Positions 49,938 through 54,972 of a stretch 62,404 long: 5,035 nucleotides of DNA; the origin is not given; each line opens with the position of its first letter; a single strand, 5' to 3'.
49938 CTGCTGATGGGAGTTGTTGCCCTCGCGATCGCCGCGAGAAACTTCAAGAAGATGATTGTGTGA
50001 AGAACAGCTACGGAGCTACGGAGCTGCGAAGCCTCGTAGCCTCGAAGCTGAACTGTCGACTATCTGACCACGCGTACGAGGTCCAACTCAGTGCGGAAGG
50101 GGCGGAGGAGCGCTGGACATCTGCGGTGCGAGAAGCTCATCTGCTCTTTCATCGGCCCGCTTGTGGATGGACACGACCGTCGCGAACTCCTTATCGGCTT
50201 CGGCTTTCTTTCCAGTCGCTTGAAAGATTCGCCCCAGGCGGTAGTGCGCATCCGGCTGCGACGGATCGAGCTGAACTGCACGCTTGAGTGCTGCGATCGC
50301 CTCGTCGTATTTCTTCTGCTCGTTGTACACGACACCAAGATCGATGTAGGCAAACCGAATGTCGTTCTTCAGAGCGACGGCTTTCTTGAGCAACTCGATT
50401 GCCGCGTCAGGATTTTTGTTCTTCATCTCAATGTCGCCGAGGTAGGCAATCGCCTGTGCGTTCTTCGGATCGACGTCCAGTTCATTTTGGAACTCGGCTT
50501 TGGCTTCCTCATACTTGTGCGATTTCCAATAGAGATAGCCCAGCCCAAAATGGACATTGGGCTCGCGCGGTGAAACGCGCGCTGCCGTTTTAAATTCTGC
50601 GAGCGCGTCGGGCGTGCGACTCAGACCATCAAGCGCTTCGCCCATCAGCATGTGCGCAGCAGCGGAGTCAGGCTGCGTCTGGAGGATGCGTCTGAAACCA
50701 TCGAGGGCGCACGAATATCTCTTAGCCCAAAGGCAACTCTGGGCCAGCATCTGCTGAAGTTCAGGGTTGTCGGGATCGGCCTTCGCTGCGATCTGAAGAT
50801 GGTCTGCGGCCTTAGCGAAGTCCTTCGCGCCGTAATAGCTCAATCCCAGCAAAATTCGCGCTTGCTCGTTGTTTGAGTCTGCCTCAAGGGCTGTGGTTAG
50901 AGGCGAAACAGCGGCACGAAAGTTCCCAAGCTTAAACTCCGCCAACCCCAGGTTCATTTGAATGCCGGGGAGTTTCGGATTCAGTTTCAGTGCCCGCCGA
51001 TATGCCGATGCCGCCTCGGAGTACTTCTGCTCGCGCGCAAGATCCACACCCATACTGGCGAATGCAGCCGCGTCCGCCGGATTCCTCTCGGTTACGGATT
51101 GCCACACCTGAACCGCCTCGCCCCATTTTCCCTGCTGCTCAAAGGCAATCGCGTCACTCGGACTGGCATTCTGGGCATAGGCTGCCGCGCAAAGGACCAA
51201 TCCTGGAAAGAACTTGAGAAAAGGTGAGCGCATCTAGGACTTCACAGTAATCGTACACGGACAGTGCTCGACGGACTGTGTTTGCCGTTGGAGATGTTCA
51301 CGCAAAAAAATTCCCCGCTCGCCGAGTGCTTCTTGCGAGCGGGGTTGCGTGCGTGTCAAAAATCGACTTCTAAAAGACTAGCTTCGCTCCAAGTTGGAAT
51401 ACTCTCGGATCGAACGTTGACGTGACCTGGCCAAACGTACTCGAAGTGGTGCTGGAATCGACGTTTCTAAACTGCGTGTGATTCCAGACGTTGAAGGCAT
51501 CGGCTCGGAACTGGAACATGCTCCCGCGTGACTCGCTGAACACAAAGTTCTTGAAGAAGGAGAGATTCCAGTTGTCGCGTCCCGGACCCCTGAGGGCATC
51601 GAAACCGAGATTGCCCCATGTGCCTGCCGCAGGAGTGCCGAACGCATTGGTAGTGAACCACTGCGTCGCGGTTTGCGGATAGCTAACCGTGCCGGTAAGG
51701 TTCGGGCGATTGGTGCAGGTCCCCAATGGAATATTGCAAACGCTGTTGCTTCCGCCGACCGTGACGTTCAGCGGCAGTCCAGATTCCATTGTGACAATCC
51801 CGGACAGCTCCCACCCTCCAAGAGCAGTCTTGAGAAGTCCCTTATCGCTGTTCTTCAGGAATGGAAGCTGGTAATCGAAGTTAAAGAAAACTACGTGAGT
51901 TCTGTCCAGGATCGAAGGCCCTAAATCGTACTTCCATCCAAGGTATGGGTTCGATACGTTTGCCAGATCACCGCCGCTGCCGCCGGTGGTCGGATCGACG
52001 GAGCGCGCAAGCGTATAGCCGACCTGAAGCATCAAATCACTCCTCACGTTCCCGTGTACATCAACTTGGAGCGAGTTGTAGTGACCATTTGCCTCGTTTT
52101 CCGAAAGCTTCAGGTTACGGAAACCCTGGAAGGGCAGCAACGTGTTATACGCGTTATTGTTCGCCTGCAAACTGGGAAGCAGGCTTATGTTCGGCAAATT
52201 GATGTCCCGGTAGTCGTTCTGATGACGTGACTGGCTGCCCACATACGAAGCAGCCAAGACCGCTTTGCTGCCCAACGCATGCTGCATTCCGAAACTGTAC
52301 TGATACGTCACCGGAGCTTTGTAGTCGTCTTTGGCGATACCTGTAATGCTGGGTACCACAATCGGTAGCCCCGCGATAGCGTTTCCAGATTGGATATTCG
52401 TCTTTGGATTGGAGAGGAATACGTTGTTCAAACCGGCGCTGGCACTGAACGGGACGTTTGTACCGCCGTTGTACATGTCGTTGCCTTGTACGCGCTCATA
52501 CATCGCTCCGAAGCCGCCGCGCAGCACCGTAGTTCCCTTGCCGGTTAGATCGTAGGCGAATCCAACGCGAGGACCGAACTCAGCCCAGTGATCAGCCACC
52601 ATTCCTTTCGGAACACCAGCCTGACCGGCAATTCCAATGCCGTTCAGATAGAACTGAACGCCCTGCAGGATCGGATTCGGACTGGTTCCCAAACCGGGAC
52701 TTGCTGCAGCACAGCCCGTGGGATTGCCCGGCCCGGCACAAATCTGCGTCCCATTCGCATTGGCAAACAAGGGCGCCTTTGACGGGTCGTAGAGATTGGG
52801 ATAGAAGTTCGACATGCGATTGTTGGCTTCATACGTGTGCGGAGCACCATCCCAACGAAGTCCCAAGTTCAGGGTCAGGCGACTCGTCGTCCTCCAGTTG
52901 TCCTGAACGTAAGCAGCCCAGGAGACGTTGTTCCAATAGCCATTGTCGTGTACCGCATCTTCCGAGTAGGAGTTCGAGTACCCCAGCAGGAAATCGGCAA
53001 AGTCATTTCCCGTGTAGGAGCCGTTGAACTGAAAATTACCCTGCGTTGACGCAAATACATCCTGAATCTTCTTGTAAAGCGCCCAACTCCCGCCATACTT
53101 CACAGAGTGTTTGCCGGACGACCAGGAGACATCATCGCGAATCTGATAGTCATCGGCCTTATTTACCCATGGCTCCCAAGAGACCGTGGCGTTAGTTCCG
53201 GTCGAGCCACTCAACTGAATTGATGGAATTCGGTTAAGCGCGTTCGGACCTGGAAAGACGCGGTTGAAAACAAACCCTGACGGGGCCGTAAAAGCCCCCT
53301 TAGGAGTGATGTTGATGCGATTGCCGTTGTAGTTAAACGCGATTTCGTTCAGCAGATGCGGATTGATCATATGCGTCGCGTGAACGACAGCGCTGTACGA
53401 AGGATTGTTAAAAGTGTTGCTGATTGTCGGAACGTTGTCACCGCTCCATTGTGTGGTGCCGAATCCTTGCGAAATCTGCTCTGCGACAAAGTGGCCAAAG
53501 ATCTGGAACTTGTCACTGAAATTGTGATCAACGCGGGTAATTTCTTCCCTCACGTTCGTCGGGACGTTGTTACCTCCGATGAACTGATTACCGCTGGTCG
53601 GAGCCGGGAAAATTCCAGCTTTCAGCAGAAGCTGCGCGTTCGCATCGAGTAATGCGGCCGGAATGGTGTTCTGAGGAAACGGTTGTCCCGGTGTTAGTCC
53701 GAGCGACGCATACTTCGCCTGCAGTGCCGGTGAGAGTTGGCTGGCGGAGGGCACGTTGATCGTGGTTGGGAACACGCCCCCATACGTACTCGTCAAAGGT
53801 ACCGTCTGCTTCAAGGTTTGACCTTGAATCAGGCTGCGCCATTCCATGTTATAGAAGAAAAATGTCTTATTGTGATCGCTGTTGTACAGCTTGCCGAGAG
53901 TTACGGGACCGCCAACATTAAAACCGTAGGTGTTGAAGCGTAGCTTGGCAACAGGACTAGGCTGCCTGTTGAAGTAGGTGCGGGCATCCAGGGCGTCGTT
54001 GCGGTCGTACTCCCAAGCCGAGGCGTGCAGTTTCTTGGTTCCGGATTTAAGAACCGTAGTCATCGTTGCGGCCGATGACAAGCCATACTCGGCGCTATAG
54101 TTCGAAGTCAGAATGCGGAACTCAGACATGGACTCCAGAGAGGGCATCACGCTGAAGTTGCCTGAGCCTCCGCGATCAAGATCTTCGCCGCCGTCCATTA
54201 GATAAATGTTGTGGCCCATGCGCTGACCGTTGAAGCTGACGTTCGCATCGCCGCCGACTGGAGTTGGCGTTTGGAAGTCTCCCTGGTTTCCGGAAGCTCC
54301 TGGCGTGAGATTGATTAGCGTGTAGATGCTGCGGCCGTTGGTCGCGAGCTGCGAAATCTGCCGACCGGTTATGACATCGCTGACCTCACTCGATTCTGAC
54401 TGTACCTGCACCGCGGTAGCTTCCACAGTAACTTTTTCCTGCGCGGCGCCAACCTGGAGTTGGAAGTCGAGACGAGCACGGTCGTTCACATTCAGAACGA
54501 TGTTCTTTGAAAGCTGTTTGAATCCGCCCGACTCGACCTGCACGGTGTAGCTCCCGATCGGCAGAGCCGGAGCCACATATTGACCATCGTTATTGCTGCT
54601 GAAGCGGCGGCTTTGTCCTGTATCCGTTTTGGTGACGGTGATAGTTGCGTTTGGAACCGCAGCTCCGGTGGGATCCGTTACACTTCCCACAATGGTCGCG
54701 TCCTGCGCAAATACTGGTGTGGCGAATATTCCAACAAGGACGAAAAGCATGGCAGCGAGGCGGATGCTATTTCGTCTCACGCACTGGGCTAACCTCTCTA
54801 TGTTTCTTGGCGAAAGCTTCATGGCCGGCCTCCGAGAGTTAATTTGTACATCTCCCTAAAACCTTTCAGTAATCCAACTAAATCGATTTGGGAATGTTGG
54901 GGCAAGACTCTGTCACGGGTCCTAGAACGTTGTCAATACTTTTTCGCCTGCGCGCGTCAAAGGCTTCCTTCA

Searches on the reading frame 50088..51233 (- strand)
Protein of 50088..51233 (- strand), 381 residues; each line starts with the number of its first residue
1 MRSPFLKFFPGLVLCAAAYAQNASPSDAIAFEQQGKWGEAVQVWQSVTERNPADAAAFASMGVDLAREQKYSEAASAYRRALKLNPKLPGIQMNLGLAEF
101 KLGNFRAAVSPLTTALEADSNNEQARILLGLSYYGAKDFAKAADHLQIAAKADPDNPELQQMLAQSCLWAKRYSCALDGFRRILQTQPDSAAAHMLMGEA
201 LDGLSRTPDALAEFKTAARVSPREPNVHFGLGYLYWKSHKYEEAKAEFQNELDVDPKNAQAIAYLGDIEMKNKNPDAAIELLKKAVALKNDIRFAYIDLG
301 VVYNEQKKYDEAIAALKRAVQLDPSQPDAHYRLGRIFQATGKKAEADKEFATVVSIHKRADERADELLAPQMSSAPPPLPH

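Call 52: search_protein_families(library=pfam, proteins=[window:50088-51233:-], max_evalue=0.0001)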
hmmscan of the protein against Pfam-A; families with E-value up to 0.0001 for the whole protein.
window:50088-51233:- (381 aa): 23 families
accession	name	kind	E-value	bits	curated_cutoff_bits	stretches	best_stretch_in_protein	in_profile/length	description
PF07719.23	TPR_2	-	4.5e-44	145.4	27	2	295-325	3-33/34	Tetratricopeptide repeat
PF13414.12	TPR_11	-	2.6e-43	145.9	26.8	2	302-341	3-42/42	TPR repeat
PF13432.12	TPR_16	-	1.5e-39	134.4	32.7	4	94-157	2-65/65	Tetratricopeptide repeat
PF00515.34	TPR_1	-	9.9e-39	130.1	27.8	1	295-325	3-33/34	Tetratricopeptide repeat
PF14559.12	TPR_19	-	3e-37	127.2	25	4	305-369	3-66/68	Tetratricopeptide repeat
PF13428.12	TPR_14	-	2.5e-33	111.6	23.5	1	295-336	3-44/44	Tetratricopeptide repeat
PF13181.12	TPR_8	-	3.6e-27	92.6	25.7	1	295-325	3-33/34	Tetratricopeptide repeat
PF13424.12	TPR_12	-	2.6e-22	79.2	30.1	2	261-323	3-75/77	Tetratricopeptide repeat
PF13431.12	TPR_17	-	2.5e-21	74.6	24.4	0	316-346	2-32/34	Tetratricopeptide repeat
PF23914.1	TPR_CcmH_CycH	-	6.3e-21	75.3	42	2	250-363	41-157/158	Cytochrome c-type biogenesis protein H TPR domain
PF25063.1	ARM_TT21_C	-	3.2e-20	73.3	35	2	261-333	97-170/209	Tetratricopeptide repeat protein 21 C-terminal ARM domain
PF13174.12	TPR_6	-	5.6e-20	71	26.3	0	296-324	3-31/33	Tetratricopeptide repeat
PF13371.12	TPR_9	-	2e-19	69.8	35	1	66-127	6-67/73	Tetratricopeptide repeat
PF12895.13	ANAPC3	-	9.1e-17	61.6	27.2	2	255-318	19-81/82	Anaphase-promoting complex, cyclosome, subunit 3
PF13176.12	TPR_7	-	1.9e-13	49.8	27.9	0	295-324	1-30/36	Tetratricopeptide repeat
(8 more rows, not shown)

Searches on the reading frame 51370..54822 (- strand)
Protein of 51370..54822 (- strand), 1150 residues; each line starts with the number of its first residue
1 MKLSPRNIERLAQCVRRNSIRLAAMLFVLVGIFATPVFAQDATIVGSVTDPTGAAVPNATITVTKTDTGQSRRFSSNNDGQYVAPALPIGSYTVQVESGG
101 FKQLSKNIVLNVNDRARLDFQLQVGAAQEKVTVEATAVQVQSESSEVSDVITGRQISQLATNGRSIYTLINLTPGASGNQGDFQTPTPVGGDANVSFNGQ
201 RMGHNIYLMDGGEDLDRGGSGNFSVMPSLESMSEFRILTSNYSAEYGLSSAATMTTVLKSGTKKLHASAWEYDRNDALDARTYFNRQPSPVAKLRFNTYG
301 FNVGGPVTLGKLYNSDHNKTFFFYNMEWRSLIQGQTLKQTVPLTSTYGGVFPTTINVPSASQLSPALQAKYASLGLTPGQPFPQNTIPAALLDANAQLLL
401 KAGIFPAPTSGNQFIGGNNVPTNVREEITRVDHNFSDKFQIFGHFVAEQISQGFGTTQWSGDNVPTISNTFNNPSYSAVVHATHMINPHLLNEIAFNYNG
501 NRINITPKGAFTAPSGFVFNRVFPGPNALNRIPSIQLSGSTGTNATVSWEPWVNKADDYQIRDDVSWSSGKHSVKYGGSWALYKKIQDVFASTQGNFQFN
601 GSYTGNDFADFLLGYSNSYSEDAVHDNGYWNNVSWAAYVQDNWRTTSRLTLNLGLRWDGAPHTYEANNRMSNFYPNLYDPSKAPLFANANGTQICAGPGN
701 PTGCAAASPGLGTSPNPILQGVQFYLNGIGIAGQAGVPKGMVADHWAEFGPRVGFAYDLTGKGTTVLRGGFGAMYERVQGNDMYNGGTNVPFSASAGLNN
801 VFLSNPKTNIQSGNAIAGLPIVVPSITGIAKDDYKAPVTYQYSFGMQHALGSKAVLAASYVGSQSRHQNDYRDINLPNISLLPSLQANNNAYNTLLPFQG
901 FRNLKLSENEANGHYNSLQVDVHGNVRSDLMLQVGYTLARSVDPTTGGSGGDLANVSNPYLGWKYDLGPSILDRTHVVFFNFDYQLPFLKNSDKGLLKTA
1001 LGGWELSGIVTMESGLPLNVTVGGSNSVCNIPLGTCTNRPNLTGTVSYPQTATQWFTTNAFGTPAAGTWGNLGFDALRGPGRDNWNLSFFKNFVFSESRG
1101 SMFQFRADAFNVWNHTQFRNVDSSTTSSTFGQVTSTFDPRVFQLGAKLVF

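Call 16: search_protein_families(library=pfam, proteins=[window:51370-54822:-], max_evalue=0.001)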
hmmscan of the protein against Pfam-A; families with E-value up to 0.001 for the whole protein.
window:51370-54822:- (1150 aa): 3 families
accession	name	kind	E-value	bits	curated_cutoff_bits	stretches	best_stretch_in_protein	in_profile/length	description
PF25183.1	OMP_b-brl_4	-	6.4e-200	667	30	1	257-1143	1-838/838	Outer membrane beta barrel domain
PF13620.12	CarboxypepD_reg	-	7.2e-21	74.8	32.3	1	43-123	1-82/82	Carboxypeptidase regulatory-like domain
PF13715.12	CarbopepD_reg_2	-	4.6e-08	33.4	32.2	1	45-126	2-80/88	CarboxypepD_reg-like domain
